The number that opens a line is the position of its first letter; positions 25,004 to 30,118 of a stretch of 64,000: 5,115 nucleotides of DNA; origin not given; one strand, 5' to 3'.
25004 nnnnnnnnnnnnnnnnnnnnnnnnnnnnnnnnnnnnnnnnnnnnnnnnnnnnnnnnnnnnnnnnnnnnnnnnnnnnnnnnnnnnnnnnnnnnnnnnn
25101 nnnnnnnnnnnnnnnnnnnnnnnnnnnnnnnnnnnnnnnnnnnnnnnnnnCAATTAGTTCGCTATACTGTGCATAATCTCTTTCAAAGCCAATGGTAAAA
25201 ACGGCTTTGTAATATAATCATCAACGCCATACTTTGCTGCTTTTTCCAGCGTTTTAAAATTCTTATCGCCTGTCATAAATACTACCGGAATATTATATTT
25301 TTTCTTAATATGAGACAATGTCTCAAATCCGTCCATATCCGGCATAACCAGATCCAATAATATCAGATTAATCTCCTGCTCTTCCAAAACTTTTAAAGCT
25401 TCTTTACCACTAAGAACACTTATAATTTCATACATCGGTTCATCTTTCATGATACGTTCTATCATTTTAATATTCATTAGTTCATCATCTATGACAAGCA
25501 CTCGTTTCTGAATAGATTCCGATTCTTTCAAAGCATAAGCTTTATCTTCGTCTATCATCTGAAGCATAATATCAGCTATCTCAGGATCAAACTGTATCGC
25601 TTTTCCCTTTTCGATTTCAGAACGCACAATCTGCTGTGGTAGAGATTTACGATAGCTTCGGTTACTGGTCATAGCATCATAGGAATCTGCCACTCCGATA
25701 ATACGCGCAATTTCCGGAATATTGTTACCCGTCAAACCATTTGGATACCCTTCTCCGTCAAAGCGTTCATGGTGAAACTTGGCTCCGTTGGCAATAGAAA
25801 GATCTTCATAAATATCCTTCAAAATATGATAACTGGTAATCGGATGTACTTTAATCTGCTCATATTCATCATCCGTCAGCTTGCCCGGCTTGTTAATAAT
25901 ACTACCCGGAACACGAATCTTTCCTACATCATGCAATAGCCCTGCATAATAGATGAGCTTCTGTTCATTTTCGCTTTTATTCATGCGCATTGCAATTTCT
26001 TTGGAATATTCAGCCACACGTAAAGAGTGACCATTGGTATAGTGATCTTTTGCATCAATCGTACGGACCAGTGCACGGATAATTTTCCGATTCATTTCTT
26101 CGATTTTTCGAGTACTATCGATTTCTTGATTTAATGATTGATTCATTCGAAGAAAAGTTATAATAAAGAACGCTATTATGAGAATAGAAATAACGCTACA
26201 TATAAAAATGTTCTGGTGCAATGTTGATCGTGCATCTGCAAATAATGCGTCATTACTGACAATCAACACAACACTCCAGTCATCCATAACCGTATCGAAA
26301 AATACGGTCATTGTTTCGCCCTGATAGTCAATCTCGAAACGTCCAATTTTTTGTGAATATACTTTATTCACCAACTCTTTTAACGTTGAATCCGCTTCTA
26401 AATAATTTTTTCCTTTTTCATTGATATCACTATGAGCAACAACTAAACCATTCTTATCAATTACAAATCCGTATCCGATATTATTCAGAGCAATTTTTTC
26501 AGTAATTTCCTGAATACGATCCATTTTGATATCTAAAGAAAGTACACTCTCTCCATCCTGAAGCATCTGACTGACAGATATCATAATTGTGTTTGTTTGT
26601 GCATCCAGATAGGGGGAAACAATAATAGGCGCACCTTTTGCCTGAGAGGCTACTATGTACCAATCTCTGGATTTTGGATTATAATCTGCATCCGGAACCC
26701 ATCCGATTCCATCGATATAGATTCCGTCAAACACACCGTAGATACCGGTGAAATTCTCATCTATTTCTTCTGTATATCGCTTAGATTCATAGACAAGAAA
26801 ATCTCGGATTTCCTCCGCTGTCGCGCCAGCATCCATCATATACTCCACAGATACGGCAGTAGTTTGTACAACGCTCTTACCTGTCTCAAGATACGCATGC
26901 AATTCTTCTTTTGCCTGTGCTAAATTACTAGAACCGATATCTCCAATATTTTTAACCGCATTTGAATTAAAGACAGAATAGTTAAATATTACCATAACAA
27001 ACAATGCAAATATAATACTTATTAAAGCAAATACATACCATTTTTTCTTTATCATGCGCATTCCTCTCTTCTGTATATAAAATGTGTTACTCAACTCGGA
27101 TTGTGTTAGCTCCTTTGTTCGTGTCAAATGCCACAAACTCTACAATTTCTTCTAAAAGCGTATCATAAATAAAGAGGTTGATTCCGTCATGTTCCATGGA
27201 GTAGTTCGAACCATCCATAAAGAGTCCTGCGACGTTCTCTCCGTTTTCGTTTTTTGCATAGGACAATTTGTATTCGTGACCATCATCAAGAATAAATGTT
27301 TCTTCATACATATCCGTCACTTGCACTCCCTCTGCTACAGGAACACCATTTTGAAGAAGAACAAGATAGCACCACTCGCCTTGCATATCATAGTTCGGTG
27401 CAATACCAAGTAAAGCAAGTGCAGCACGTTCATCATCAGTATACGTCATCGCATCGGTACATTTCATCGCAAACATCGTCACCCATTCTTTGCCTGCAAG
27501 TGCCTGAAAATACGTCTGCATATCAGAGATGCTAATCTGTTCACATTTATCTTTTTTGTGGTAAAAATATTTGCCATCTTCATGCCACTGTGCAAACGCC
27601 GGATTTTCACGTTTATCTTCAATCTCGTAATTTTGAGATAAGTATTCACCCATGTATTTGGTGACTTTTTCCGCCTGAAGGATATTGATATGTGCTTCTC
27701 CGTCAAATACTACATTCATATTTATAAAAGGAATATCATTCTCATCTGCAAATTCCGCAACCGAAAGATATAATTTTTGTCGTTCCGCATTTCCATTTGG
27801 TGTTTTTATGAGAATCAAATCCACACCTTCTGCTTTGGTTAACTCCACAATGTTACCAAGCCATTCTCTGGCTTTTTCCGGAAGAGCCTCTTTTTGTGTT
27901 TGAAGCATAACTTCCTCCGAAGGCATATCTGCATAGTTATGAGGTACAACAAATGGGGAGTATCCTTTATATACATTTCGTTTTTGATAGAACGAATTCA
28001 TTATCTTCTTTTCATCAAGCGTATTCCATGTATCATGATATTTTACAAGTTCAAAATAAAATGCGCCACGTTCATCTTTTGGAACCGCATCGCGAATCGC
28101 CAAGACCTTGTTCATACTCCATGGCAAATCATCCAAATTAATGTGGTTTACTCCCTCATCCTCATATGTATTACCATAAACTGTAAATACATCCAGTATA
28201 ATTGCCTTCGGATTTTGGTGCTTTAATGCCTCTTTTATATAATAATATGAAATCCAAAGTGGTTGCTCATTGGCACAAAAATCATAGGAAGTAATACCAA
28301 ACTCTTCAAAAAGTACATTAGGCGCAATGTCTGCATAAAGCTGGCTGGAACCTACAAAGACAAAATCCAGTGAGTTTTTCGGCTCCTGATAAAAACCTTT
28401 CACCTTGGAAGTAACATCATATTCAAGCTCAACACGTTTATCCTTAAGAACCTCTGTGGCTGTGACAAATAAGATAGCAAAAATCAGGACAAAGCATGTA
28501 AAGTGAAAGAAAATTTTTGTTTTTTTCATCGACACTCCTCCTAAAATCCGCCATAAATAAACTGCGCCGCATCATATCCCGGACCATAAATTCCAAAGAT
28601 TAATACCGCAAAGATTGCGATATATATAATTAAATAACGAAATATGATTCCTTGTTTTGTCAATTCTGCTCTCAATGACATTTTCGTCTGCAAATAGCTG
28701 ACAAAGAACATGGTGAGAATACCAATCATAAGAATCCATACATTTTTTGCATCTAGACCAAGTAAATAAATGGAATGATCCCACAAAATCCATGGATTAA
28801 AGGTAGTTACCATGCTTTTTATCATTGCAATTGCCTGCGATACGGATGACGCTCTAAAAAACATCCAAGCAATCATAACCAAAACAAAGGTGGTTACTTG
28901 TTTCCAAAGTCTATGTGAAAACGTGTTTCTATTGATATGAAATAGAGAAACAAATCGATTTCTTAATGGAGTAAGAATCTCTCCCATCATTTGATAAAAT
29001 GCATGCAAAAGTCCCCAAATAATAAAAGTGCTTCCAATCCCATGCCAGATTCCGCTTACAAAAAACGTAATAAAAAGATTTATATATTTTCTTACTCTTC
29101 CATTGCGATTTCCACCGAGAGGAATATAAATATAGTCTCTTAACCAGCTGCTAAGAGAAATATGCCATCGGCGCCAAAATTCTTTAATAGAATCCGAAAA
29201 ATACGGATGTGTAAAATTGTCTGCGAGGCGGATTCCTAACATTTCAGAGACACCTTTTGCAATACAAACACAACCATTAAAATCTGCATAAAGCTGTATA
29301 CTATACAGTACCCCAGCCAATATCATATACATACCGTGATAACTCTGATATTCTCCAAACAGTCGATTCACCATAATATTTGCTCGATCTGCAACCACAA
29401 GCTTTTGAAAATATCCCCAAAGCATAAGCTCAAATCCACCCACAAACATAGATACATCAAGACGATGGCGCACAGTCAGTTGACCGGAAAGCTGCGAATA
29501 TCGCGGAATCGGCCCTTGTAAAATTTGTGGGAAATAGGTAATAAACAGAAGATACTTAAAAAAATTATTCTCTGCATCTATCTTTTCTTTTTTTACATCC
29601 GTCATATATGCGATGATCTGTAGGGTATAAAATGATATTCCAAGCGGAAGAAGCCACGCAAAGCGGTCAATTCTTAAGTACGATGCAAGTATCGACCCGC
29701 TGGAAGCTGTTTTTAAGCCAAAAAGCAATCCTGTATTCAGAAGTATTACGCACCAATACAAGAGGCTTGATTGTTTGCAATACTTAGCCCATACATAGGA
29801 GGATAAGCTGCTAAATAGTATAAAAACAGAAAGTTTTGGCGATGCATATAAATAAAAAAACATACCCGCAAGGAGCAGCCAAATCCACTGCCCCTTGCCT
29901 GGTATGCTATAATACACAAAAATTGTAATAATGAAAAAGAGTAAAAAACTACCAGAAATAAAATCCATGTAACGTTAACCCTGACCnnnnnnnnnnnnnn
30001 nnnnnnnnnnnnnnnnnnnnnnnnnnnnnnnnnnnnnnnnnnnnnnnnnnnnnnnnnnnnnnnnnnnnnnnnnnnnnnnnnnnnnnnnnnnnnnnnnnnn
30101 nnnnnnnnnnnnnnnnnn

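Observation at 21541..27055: Operon coupling a BMP-family (nucleoside-type) binding protein to a hybrid HK-Hpt and a membrane dCache-HD-GYP-REC phosphodiesterase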

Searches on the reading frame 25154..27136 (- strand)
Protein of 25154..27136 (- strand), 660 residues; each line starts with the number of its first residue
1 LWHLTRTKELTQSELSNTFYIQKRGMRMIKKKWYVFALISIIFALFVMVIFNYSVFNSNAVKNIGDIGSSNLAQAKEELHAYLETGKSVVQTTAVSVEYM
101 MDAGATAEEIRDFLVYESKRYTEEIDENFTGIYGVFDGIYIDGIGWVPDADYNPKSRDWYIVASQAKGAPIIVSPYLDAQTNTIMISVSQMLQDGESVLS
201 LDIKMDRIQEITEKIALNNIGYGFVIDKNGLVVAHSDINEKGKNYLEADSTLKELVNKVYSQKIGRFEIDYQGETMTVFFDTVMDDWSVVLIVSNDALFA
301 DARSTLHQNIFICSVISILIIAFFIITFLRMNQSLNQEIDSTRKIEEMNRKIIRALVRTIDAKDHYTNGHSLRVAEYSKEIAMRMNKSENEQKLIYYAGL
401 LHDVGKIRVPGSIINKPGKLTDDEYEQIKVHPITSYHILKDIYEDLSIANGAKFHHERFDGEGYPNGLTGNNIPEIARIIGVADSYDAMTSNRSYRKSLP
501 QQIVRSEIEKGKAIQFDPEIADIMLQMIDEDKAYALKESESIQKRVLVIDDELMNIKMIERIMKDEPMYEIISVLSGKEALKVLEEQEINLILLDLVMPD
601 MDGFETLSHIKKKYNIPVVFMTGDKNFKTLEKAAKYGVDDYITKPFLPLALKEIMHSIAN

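Call 4: search_protein_families(library=pfam, proteins=[window:25154-27136:-], max_evalue=0.01)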
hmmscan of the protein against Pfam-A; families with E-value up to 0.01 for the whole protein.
window:25154-27136:- (660 aa): 6 families
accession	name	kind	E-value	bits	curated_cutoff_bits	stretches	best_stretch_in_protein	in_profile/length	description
PF13487.12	HD_5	-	2.4e-34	119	27.2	1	356-520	3-170/170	HD domain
PF00072.30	Response_reg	-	3.3e-25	88.9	30.2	1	546-653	1-108/111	Response regulator receiver domain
PF01966.28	HD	-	1.1e-21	77.7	22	1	369-489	3-116/116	HD domain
PF02743.24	dCache_1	-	1.2e-16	61.4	45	1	105-290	37-238/240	Cache domain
PF22673.2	MCP-like_PDC_1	-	3.9e-06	27.7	27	1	149-210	47-113/113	Methyl-accepting chemotaxis protein-like, first PDC sensor domain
PF08668.18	HDOD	-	7.4e-06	26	22.9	1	369-409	97-135/196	HDOD domain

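Call 5: search_protein_families(library=ncbifam, proteins=[window:25154-27136:-], max_evalue=0.01)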
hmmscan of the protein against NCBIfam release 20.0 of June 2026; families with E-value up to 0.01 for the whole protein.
window:25154-27136:- (660 aa): 103 families (the best 25 are shown)
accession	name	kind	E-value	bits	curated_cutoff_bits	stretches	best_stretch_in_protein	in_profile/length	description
NF053512.1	nitric_RR_NosR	exception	5e-51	174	400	2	340-538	165-364/422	response regulator c-di-GMP phosphodiesterase, NosR family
NF007135.0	PRK09581.1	equivalog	2.6e-21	76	474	1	544-653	3-114/457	PleD family two-component system response regulator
NF033120.0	vanR_FM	exception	4.8e-21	75.4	460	1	546-651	6-110/231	vancomycin resistance response regulator transcription factor, VanR-F/VanR-M family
NF033117.2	vanR_ACDEGLN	exception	5.1e-21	75.3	350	1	546-651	1-105/226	VanR-ABDEGLN family response regulator transcription factor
NF012227.0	AdeR_RR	equivalog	7.2e-18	64.9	340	1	540-648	8-115/239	efflux system response regulator transcription factor AdeR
NF045944.1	ResRegRpaBCyano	equivalog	8.5e-18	64.6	330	1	547-658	1-111/229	response regulator transcription factor RpaB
NF008318.0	PRK11107.1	equivalog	2.3e-17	62.4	890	1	529-656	653-782/920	two-component sensor histidine kinase BarA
NF040689.1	MtrAB_MtrA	equivalog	2.8e-17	62.8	300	1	546-649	1-103/219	MtrAB system response regulator MtrA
NF040534.1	resp_reg_YycF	equivalog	1.2e-16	60.6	340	1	544-646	1-102/231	response regulator YycF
NF052313.1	T9SS_RR_PorX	equivalog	2.5e-16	59.6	300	1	545-649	2-106/513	T9SS response regulator signal transducer PorX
NF000404.1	vanR-D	exception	3.9e-16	59.3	500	1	544-651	3-108/232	vancomycin resistance response regulator transcription factor VanR-D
NF001965.0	PRK00742.1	subfamily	1.6e-15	57.2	293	1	545-649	5-112/357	chemotaxis-specific protein-glutamate methyltransferase CheB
NF045991.1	RespRegCtrARhodob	equivalog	2.4e-15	56.9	350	1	545-647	2-104/224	response regulator transcription factor CtrA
NF011874.0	PRK15347.1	equivalog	6.9e-15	54.1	852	1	543-657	690-808/921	two component system sensor kinase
NF053854.1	RespRegPhoBBctds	equivalog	1.1e-14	54.3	270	1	546-655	1-108/225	two-component system response regulator PhoB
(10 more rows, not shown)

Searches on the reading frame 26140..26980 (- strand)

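Call 49: search_solved_structures(query=window:26140-26980:-, max_evalue=0.01, show_alignments=2)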
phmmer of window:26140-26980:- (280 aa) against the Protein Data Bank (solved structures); distinct sequences matched with E-value up to 0.01: 19.
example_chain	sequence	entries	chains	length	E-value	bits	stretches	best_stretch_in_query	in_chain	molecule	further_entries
7w0w_A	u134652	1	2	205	2.9e-17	66.1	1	98-185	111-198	Methyl-accepting chemotaxis protein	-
6iop_A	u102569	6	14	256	3.8e-15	59.2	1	91-256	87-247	Methyl-accepting chemotaxis protein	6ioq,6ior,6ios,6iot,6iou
9hvj_A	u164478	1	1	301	3.7e-12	49.4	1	20-246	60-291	Cache domain protein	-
6iov_A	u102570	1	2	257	1e-10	44.7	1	91-249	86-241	Methyl-accepting chemotaxis (MCP) signaling domain protein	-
5ave_A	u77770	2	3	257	1e-10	44.7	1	91-249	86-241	Methyl-accepting chemotaxis (MCP) signaling domain protein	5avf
3c8c_A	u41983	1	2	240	1.6e-10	44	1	91-248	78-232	Methyl-accepting chemotaxis protein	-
7k5n_A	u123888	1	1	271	3.9e-09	39.5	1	93-188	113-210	Sensor domain-containing diguanylate cyclase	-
5ltx_A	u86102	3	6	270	1.2e-08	37.9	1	82-193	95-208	Chemotaxis protein | Methyl-accepting chemotaxis protein PctA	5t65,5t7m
9koo_A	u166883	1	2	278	1.3e-08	37.8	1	82-193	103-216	Methyl-accepting chemotaxis protein PctA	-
5lt9_A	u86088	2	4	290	3.1e-08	36.5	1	82-193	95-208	Methyl-accepting chemotaxis protein PctB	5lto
6mni_A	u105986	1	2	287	4.7e-07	32.7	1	80-250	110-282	Methyl-accepting chemotaxis protein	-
5ltv_A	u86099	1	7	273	7.6e-06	28.7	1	96-231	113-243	Chemotactic transducer PctC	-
3lib_A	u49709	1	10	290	1.9e-05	27.4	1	104-250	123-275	Hypothetical sensory transduction histidine kinase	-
6pxy_A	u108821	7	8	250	2e-05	27.3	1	95-195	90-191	Putative methyl-accepting chemotaxis protein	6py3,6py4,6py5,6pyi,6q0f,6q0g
3li8_A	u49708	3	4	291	7.1e-05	25.5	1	104-251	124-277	Hypothetical sensory transduction histidine kinase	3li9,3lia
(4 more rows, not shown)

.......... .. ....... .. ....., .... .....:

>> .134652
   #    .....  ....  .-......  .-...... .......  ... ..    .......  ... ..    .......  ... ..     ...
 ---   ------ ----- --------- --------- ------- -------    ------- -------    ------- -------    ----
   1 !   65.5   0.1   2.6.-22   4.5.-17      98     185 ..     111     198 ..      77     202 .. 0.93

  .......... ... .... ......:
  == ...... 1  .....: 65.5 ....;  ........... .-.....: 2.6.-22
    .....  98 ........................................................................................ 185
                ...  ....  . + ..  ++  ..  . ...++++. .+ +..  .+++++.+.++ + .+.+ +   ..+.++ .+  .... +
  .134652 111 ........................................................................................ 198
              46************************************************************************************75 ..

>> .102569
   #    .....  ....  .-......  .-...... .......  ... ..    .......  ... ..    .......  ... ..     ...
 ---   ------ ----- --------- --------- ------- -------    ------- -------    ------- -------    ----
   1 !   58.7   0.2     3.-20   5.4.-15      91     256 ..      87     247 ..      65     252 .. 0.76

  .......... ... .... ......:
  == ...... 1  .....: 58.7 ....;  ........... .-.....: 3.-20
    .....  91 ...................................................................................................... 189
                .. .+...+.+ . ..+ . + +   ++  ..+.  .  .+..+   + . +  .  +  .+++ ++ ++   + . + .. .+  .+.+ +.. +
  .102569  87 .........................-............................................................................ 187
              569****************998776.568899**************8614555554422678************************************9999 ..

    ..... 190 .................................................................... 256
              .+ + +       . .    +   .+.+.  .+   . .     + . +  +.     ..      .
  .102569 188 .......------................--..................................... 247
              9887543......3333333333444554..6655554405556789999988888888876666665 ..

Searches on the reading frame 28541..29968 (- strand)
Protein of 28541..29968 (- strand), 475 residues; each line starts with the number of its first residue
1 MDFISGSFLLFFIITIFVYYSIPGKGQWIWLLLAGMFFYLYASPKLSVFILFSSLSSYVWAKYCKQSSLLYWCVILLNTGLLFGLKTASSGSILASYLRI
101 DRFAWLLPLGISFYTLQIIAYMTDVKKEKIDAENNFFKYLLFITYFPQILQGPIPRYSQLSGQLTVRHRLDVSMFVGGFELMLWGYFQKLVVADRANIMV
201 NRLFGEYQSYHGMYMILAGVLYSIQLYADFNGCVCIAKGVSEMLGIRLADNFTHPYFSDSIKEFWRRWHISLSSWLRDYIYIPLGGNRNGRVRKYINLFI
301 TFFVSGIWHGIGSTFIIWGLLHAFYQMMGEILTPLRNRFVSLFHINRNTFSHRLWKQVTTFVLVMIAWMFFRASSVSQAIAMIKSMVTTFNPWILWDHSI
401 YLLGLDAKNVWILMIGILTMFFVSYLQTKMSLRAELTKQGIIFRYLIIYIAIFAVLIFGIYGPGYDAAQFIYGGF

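Call 8: search_protein_families(library=pfam, proteins=[window:28541-29968:-], max_evalue=0.001)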
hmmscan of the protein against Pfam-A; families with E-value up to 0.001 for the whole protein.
window:28541-29968:- (475 aa): 2 families
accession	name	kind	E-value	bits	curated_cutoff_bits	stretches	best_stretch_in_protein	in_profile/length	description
PF03062.24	MBOAT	-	7.4e-31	108.1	27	1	99-374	45-335/337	MBOAT, membrane-bound O-acyltransferase family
PF13813.11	MBOAT_2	-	1.4e-07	32.1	25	1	251-316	4-71/85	Membrane bound O-acyl transferase family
